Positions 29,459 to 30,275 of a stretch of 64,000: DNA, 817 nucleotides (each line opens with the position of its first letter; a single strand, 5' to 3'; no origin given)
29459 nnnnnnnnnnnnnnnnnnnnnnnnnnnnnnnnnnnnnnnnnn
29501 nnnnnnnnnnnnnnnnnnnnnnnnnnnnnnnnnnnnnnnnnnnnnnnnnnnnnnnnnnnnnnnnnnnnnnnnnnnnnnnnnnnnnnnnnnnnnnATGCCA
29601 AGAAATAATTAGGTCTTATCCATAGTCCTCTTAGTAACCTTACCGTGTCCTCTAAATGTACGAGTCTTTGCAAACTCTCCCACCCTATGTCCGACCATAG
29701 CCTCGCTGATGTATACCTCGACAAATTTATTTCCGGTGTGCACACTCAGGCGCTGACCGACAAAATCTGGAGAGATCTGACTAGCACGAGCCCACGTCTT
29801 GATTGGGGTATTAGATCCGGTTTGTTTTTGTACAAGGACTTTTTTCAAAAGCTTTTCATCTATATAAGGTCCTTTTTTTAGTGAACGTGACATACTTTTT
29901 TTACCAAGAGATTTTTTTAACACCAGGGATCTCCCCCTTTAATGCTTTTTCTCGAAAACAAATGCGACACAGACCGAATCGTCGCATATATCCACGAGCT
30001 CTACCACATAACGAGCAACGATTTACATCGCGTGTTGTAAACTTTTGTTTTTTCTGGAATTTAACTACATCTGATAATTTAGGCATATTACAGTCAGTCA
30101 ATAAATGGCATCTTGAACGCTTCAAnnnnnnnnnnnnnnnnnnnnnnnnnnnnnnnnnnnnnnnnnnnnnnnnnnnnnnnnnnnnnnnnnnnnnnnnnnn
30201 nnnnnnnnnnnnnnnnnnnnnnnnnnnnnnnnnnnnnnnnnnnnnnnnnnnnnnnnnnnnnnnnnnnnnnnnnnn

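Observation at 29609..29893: rpsS (S19) has moved from the rplB-rplV junction to between rpsZ (S14) and rpsH (S8)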

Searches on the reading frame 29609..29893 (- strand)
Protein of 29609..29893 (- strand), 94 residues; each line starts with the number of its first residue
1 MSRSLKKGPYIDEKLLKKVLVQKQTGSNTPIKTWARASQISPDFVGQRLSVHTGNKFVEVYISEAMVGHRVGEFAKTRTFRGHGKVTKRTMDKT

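Call 5: search_protein_families(library=pfam, proteins=[window:29609-29893:-])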
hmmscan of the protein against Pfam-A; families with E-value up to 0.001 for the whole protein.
window:29609-29893:- (94 aa): 1 family
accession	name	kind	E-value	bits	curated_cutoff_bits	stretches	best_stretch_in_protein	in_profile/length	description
PF00203.26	Ribosomal_S19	-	3e-30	104.3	27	1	3-83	1-81/81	Ribosomal protein S19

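Call 6: find_encoding_contigs(protein=window:29609-29893:-, flank=10000, max_places=10)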
Protein window:29609-29893:- (94 aa): 1 contig read that carries it; 1 place shown.
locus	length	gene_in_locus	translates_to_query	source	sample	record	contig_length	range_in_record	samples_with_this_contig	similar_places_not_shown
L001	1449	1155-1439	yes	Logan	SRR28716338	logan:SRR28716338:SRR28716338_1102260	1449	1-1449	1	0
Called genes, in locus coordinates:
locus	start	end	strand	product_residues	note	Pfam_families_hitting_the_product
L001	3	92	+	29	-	?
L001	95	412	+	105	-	PF00467:KOW (weak), PF17136:ribosomal_L24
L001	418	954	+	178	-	PF00281:Ribosomal_L5, PF00673:Ribosomal_L5_C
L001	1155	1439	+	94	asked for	PF00203:Ribosomal_S19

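Call 7: find_homologous_proteins(query=window:29612-29893:-)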
Query window:29612-29893:- (94 aa): 8000 proteins with E <= 0.001 among 8000 candidates; the best 120 are listed.
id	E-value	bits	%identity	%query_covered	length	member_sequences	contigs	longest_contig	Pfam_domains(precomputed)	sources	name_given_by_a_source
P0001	3.6e-55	201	100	100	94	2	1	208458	PF00203.27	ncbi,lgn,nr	ncbi:MAG: 30S ribosomal protein S19 [Microgenomates bacterium OLB22]|nr:MAG: 30S ribosomal protein S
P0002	3.8e-44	166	78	100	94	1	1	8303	PF00203.27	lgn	-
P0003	1.3e-42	161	80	100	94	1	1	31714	PF00203.27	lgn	-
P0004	4.5e-42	159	78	100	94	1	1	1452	PF00203.27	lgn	-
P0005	4.8e-42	159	76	100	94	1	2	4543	PF00203.27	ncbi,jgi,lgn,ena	-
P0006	6.8e-42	159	79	100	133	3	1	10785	PF00203.27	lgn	-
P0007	8.5e-42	158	74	100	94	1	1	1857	PF00203.27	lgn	-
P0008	9.8e-42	158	76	100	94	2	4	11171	PF00203.27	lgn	-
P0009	1.3e-41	158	74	100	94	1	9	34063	PF00203.27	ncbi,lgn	-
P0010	2.0e-41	157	74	100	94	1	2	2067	PF00203.27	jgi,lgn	jgi:small subunit ribosomal protein S19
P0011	2.1e-41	157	77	100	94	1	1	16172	PF00203.27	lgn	-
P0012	2.1e-41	157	74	100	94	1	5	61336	PF00203.27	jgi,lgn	jgi:small subunit ribosomal protein S19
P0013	2.1e-41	157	74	100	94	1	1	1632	PF00203.27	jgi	jgi:small subunit ribosomal protein S19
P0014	3.1e-41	157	73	100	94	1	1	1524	PF00203.27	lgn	-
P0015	3.3e-41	157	73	100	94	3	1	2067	PF00203.27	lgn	-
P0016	3.3e-41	157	77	100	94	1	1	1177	PF00203.27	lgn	-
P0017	3.3e-41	157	77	100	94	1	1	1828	PF00203.27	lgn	-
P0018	3.8e-41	156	77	100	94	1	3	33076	PF00203.27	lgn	-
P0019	3.9e-41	156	78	100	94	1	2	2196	PF00203.27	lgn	-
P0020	4.3e-41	156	76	100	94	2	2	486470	PF00203.27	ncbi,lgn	-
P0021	4.4e-41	156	72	100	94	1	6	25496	PF00203.27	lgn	-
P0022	4.6e-41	156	74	100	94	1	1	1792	PF00203.27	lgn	-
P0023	5.1e-41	156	74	100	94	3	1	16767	PF00203.27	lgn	-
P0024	5.2e-41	156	74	100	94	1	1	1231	PF00203.27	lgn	-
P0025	6.1e-41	156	74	100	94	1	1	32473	PF00203.27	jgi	-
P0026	6.5e-41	156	73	100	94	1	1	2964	PF00203.27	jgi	jgi:small subunit ribosomal protein S19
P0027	6.7e-41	156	74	100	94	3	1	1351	PF00203.27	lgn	-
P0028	7.3e-41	155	72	100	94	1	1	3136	PF00203.27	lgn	-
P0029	7.9e-41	155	73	100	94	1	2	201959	PF00203.27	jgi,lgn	jgi:small subunit ribosomal protein S19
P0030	8.1e-41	155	73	100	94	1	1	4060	PF00203.27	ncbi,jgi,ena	-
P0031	8.2e-41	155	76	100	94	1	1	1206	PF00203.27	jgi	-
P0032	8.3e-41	155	70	100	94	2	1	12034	PF00203.27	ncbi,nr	ncbi:30S ribosomal protein S19 [Candidatus Roizmanbacteria bacterium]|nr:30S ribosomal protein S19 [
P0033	8.4e-41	155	73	100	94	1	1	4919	PF00203.27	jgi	-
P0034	8.5e-41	155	72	100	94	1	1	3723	PF00203.27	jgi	-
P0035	1.0e-40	155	72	100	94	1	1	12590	PF00203.27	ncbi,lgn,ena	-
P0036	1.1e-40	155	74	100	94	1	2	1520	PF00203.27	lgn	-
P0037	1.2e-40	155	72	100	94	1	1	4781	PF00203.27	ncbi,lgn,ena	ncbi:MAG: 30S ribosomal protein S19 [Microgenomates group bacterium]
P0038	1.3e-40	155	73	100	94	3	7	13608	PF00203.27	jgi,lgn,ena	-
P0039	1.3e-40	155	76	100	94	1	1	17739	PF00203.27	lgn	-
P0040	1.4e-40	155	77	100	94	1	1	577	PF00203.27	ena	-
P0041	1.6e-40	154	72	100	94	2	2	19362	PF00203.27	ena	-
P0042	1.6e-40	154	73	100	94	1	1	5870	PF00203.27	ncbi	-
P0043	1.7e-40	154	74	100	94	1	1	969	PF00203.27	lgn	-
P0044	1.8e-40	154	72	100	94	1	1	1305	PF00203.27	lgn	-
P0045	1.8e-40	154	74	100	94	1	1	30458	PF00203.27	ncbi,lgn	-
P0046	2.0e-40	154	74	100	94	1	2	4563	PF00203.27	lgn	-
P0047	2.5e-40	154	72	100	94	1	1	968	PF00203.27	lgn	-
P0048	2.6e-40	154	77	100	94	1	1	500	PF00203.27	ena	-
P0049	2.8e-40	154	71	100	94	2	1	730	PF00203.27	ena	-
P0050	2.9e-40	154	73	100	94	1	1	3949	PF00203.27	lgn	-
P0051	3.2e-40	153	74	100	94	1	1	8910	PF00203.27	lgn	-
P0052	3.2e-40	153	71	100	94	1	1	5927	PF00203.27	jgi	jgi:small subunit ribosomal protein S19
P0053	3.2e-40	153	71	100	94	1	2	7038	PF00203.27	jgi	-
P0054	3.4e-40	153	72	100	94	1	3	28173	PF00203.27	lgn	-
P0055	3.4e-40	153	74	100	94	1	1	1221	PF00203.27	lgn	-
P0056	3.6e-40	153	73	100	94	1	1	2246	PF00203.27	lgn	-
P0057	3.6e-40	153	73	100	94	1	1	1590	PF00203.27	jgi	-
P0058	3.7e-40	153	71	100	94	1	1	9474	PF00203.27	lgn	-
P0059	3.8e-40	153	75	100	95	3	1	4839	PF00203.27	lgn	-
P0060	3.8e-40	153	76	100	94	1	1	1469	PF00203.27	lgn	-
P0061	3.8e-40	153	72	100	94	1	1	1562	PF00203.27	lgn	-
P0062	3.9e-40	153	73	100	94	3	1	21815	PF00203.27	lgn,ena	-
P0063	4.3e-40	153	73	100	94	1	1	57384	PF00203.27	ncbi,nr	ncbi:MAG: 30S ribosomal protein S19 [Patescibacteria group bacterium]|nr:30S ribosomal protein S19 [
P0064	4.4e-40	153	73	100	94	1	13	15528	PF00203.27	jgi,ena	-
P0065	4.5e-40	153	73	100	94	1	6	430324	PF00203.27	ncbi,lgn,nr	ncbi:MAG: 30S ribosomal protein S19 [Patescibacteria group bacterium]|nr:MAG: 30S ribosomal protein 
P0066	4.6e-40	153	73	100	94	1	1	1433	PF00203.27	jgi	-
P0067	4.7e-40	153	72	100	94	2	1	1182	PF00203.27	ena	-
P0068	4.7e-40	153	77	100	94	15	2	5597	PF00203.27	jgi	-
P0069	4.7e-40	153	71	100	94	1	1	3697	PF00203.27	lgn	-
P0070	4.8e-40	153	72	100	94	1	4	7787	PF00203.27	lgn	-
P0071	4.9e-40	153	72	100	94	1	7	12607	PF00203.27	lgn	-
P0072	5.2e-40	153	73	100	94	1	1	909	PF00203.27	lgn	-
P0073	5.2e-40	153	73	100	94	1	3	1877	PF00203.27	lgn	-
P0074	5.5e-40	153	72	100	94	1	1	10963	PF00203.27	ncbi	-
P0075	5.6e-40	153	76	100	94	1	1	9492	PF00203.27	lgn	-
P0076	5.6e-40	153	70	100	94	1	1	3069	PF00203.27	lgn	-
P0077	5.7e-40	153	78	100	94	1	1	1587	PF00203.27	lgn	-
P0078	5.9e-40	153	72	100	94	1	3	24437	PF00203.27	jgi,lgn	jgi:small subunit ribosomal protein S19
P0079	7.0e-40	152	78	100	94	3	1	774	PF00203.27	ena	-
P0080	7.2e-40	152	72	100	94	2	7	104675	PF00203.27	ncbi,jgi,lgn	jgi:small subunit ribosomal protein S19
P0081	7.3e-40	152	76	100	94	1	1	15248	PF00203.27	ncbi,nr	ncbi:MAG: 30S ribosomal protein S19 [Patescibacteria group bacterium]|nr:30S ribosomal protein S19 [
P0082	7.3e-40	152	72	100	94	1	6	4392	PF00203.27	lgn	-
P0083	8.0e-40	152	73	100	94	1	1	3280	PF00203.27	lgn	-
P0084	8.2e-40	152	73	100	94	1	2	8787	PF00203.27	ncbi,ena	-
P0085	8.3e-40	152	72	100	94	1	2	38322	PF00203.27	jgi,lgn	jgi:small subunit ribosomal protein S19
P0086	8.7e-40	152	71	100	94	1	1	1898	PF00203.27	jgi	jgi:small subunit ribosomal protein S19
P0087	9.7e-40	152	73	100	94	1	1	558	PF00203.27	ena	-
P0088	1.0e-39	152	72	100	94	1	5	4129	PF00203.27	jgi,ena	-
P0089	1.1e-39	152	74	100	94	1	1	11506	PF00203.27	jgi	jgi:small subunit ribosomal protein S19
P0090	1.1e-39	152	72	100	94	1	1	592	PF00203.27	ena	-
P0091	1.1e-39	152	71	100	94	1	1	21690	PF00203.27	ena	-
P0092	1.2e-39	152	72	100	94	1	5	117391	PF00203.27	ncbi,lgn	-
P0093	1.2e-39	152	72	100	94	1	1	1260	PF00203.27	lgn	-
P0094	1.2e-39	152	72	100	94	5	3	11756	PF00203.27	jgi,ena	-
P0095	1.2e-39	152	71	100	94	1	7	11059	PF00203.27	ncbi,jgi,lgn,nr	ncbi:30S ribosomal protein S19 [Candidatus Gottesmanbacteria bacterium]|nr:30S ribosomal protein S19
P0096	1.4e-39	151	72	100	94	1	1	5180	PF00203.27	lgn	-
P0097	1.5e-39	151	71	100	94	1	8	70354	PF00203.27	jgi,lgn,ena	jgi:small subunit ribosomal protein S19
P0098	1.5e-39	151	74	100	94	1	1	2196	PF00203.27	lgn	-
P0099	1.5e-39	151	73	100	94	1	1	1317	PF00203.27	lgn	-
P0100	1.5e-39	151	71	100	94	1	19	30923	PF00203.27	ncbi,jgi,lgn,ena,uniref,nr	ncbi:30S ribosomal protein S19 [Candidatus Roizmanbacteria bacterium RIFCSPHIGHO2_12_FULL_44_10]|uni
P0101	1.6e-39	151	71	100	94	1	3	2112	PF00203.27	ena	-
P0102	1.6e-39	151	72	100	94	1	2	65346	PF00203.27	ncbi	-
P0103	1.7e-39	151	73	100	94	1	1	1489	PF00203.27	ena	-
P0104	1.8e-39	151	72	100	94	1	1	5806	PF00203.27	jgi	jgi:small subunit ribosomal protein S19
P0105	1.9e-39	151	73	100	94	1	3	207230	PF00203.27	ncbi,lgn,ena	-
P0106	1.9e-39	151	72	100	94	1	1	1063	PF00203.27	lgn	-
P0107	1.9e-39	151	73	100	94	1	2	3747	PF00203.27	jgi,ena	-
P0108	1.9e-39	151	71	100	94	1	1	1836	PF00203.27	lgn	-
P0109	1.9e-39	151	73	100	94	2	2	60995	PF00203.27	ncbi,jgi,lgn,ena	-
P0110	1.9e-39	151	73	100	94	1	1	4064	PF00203.27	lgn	-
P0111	2.0e-39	151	69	100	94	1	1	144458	PF00203.27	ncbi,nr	ncbi:MAG: 30S ribosomal protein S19 [Microgenomates group bacterium]|nr:30S ribosomal protein S19 [M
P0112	2.1e-39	151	71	100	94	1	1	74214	PF00203.27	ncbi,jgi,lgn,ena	-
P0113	2.2e-39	151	73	98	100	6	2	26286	PF00203.27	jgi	jgi:small subunit ribosomal protein S19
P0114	2.3e-39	151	73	100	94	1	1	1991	PF00203.27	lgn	-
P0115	2.3e-39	151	72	100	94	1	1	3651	PF00203.27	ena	-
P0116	2.3e-39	151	72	100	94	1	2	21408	PF00203.27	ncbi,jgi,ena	-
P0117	2.5e-39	151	69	100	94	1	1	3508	PF00203.27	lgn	-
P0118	2.6e-39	150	76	100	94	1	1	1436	PF00203.27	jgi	-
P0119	2.7e-39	150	72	100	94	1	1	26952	PF00203.27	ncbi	-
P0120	2.7e-39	150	74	100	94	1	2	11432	PF00203.27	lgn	-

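Call 8: find_related_loci(query=window:29612-29893:-, collection=genome_contigs, flank=10000)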
Query window:29612-29893:- (94 aa) in genome_contigs; peptide patterns used: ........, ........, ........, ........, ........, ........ (x = any residue, [..] = any of these).
600 stretches matched a pattern (row limit reached: there are more); 559 encode a relative of the query (tblastn E <= 1e-3); the best 80 are kept; 80 distinct loci.
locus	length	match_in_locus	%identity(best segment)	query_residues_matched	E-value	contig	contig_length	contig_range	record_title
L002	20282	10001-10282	71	1-94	2e-45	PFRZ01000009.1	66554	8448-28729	MAG: Candidatus Roizmanbacteria bacterium CG_4_9_14_0_2_um_filter_35_15 CG_4_9_14_0.2_um_filter_scaffold_357_c, whole ge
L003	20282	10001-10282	73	1-94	5e-45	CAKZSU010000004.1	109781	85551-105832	MAG: uncultured Patescibacteria group bacterium isolate N1_Bin_METABAT__44_1 genome assembly, contig: c_000003140562, wh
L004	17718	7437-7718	73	1-94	1e-44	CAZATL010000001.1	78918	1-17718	MAG TPA_asm: uncultured Gammaproteobacteria bacterium isolate SRP286056_co3_61 genome assembly, contig: NODE_111_length_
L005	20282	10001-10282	74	1-94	1e-44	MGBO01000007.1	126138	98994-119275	MAG: Candidatus Roizmanbacteria bacterium RIFOXYC1_FULL_41_16 rifoxyc1_full_scaffold_215, whole genome shotgun sequence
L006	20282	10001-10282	73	1-94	1e-44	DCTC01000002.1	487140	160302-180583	MAG TPA_asm: Candidatus Roizmanbacteria bacterium UBA1450 UBA1450_contig_899, whole genome shotgun sequence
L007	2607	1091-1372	71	1-94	1e-44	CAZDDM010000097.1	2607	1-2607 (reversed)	MAG TPA_asm: uncultured Gammaproteobacteria bacterium isolate SRP093185_co1_196 genome assembly, contig: NODE_28884_leng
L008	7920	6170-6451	72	1-94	1e-44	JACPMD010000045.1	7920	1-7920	MAG: Candidatus Roizmanbacteria bacterium isolate NC_groundwater_539_Ag_S-0.1um_39_6 S35_SO-1_scaffold_74859, whole geno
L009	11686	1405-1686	77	1-94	2e-44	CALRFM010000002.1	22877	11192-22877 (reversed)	MAG: Patescibacteria group bacterium isolate TH-Jun18-152 genome assembly, contig: TH-Jun18-C4618, whole genome shotgun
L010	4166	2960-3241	74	1-94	2e-44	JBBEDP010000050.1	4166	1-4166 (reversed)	MAG: Patescibacteria group bacterium isolate LejiaF_33_12 Lejia_F_26591_length_4166_cov_5, whole genome shotgun sequence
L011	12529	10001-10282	69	1-94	2e-44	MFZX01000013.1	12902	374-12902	MAG: Candidatus Roizmanbacteria bacterium RIFCSPHIGHO2_12_FULL_37_23 rifcsphigho2_12_scaffold_16404, whole genome shotgu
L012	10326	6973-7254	71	1-94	3e-44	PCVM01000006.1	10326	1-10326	MAG: Candidatus Roizmanbacteria bacterium CG11_big_fil_rev_8_21_14_0_20_36_8 CG11_8_21_14_0.20_scaffold_4209_c, whole ge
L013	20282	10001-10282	69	1-94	3e-44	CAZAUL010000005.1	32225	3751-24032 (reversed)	MAG TPA_asm: uncultured Gammaproteobacteria bacterium isolate SRP329715_co1_185 genome assembly, contig: NODE_1905_lengt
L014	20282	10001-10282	72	1-94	5e-44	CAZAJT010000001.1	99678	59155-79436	MAG TPA_asm: uncultured Gammaproteobacteria bacterium isolate binchicken_co251_706 genome assembly, contig: NODE_322_len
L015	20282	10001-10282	70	1-94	7e-44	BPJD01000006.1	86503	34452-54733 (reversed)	MAG: Patescibacteria group bacterium KatS3mg091 DNA, contig_6390, whole genome shotgun sequence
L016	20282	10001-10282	70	1-94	1e-43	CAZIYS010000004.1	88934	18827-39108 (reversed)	MAG TPA_asm: uncultured Gammaproteobacteria bacterium isolate SRP302447_co1_778 genome assembly, contig: NODE_863_length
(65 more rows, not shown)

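Call 18: find_encoding_contigs(protein=P0003, flank=10000, max_places=3)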
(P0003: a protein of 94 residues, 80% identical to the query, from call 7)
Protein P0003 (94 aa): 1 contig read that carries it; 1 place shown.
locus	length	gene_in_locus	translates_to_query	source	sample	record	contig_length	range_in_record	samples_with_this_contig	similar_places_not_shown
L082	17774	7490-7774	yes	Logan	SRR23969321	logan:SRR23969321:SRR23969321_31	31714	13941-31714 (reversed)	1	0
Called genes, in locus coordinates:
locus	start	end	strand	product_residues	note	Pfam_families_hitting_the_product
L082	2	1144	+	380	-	?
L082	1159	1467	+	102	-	PF00338:Ribosomal_S10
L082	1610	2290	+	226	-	PF00297:Ribosomal_L3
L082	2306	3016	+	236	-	PF00573:Ribosomal_L4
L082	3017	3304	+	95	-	PF00276:Ribosomal_L23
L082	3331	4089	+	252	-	PF00181:Ribosomal_L2_N, PF03947:Ribosomal_L2_C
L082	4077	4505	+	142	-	PF00237:Ribosomal_L22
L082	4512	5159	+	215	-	PF05316:VAR1 (faint), PF07650:KH_2, PF00189:Ribosomal_S3_C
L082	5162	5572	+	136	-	PF00252:Ribosomal_L16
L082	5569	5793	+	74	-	PF00831:Ribosomal_L29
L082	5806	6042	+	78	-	PF00366:Ribosomal_S17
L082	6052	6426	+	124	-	PF00238:Ribosomal_L14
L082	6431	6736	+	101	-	PF23291:KOW4_SPT5 (weak), PF00467:KOW, PF17136:ribosomal_L24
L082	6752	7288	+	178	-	PF00281:Ribosomal_L5, PF00673:Ribosomal_L5_C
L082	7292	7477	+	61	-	PF00253:Ribosomal_S14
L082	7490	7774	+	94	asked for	PF00203:Ribosomal_S19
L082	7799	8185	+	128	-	PF00410:Ribosomal_S8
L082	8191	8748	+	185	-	PF00347:Ribosomal_L6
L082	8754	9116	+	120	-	PF00861:Ribosomal_L18p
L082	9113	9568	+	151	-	PF00333:Ribosomal_S5, PF03719:Ribosomal_S5_C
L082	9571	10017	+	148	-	PF00828:Ribosomal_L27A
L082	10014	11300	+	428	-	PF00344:SecY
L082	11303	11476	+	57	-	PF00471:Ribosomal_L33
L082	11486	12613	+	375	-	PF00406:ADK, PF01121:CoaE (faint), PF02223:Thymidylate_kin (faint), PF13207:AAA_17, PF13238:AAA_18, PF13671:AAA_33 (faint), PF13207:AAA_17, PF13238:AAA_18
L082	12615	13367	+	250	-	PF00557:Peptidase_M24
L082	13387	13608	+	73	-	PF01176:eIF-1a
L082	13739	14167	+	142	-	PF00416:Ribosomal_S13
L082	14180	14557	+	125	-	PF00411:Ribosomal_S11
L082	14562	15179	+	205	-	PF00163:Ribosomal_S4, PF01479:S4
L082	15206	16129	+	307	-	PF01193:RNA_pol_L, PF01000:RNA_pol_A_bac, PF03118:RNA_pol_A_CTD, PF14520:HHH_5 (weak)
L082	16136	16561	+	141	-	PF01196:Ribosomal_L17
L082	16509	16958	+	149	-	PF00572:Ribosomal_L13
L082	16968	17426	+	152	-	PF00380:Ribosomal_S9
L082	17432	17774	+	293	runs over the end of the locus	PF00535:Glycos_transf_2, PF10111:Glyco_tranf_2_2 (weak), PF13641:Glyco_tranf_2_3, PF13712:Glyco_tranf_2_5 (faint), PF13632:Glyco_trans_2_3 (weak)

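Call 19: find_encoding_contigs(protein=P0006, flank=10000, max_places=3)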
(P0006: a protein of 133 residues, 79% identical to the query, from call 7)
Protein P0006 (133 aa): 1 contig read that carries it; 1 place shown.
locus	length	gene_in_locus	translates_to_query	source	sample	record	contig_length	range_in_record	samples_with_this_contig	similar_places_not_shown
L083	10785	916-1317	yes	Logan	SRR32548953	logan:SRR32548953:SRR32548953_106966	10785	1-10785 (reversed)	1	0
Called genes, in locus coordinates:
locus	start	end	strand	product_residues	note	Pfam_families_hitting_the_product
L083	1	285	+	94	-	?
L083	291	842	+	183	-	PF00281:Ribosomal_L5, PF00673:Ribosomal_L5_C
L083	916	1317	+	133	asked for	PF00203:Ribosomal_S19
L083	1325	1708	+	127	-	PF00410:Ribosomal_S8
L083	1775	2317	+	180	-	PF00347:Ribosomal_L6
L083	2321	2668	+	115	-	PF00861:Ribosomal_L18p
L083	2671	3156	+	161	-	PF00333:Ribosomal_S5, PF03719:Ribosomal_S5_C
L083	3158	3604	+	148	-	PF00828:Ribosomal_L27A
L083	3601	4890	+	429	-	PF00344:SecY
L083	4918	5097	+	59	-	PF00471:Ribosomal_L33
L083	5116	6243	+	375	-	PF00406:ADK, PF01202:SKI (faint), PF02223:Thymidylate_kin (faint), PF02224:Cytidylate_kin (faint), PF13207:AAA_17, PF13238:AAA_18 (faint), PF13671:AAA_33 (faint)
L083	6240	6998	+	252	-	PF00557:Peptidase_M24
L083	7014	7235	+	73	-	PF01176:eIF-1a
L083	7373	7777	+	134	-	PF00416:Ribosomal_S13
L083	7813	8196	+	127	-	PF00411:Ribosomal_S11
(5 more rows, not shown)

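Call 20: find_encoding_contigs(protein=P0002, flank=10000, max_places=3)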
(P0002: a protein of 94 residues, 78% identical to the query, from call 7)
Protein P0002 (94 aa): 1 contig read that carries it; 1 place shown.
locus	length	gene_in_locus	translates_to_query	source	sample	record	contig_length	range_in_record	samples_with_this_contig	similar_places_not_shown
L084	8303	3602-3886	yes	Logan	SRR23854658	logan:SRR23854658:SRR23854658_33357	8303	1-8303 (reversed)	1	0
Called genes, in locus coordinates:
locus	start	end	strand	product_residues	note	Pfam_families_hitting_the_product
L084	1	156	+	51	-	?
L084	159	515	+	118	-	PF00237:Ribosomal_L22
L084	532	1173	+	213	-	PF07650:KH_2, PF00189:Ribosomal_S3_C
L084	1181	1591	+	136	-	PF00252:Ribosomal_L16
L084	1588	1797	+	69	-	PF06698:DUF1192 (weak), PF00831:Ribosomal_L29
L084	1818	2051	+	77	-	PF00366:Ribosomal_S17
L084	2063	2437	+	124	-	PF00238:Ribosomal_L14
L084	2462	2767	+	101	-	PF00467:KOW, PF17136:ribosomal_L24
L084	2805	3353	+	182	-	PF00281:Ribosomal_L5, PF00673:Ribosomal_L5_C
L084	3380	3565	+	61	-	PF00253:Ribosomal_S14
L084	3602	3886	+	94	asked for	PF00203:Ribosomal_S19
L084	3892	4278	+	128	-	PF00410:Ribosomal_S8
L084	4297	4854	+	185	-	PF00347:Ribosomal_L6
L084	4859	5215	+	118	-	PF00861:Ribosomal_L18p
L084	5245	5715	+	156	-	PF00333:Ribosomal_S5, PF03719:Ribosomal_S5_C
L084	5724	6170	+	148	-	PF00828:Ribosomal_L27A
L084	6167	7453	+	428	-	PF00344:SecY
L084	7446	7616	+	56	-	PF00471:Ribosomal_L33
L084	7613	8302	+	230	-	?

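Call 27: find_related_loci(query=window:29612-29893:-, collection=metagenome_contigs, flank=8000)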
Query window:29612-29893:- (94 aa) in metagenome_contigs; peptide patterns used: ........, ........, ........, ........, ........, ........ (x = any residue, [..] = any of these).
600 stretches matched a pattern (row limit reached: there are more); 563 encode a relative of the query (tblastn E <= 1e-3); the best 80 are kept; 80 distinct loci.
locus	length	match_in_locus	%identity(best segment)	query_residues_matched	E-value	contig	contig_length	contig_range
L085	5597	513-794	77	1-94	4e-46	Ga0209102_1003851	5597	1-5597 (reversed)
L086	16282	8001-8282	74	1-94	2e-45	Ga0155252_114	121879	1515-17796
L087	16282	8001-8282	74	1-94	7e-45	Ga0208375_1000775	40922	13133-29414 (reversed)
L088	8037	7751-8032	74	1-94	3e-45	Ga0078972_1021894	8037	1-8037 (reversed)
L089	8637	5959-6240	74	1-94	3e-45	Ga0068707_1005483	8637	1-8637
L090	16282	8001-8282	72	1-94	4e-45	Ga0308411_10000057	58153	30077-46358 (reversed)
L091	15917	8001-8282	73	1-94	1e-44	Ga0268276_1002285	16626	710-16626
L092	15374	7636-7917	73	1-94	1e-44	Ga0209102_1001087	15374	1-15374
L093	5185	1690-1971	70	1-94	9e-45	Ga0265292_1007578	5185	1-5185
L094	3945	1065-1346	73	1-94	1e-44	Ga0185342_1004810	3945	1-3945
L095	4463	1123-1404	71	1-94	2e-44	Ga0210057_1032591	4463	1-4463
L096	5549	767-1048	73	1-94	1e-44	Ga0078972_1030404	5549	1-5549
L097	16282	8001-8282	74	1-94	3e-44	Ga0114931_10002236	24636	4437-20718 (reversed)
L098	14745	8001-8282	70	1-94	3e-44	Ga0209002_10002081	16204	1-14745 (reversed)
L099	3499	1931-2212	76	1-94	1e-44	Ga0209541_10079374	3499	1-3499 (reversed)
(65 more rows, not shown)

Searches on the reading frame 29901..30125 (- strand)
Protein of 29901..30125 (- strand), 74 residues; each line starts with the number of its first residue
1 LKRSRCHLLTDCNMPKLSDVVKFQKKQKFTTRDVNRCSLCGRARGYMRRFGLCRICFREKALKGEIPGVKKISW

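Call 5: search_protein_families(library=pfam, proteins=[window:29901-30125:-])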
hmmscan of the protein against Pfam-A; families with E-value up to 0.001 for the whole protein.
window:29901-30125:- (74 aa): 1 family
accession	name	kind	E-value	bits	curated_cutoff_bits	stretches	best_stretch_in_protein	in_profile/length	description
PF00253.27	Ribosomal_S14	-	8.5e-25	86.7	27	1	22-73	1-54/54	Ribosomal protein S14p/S29e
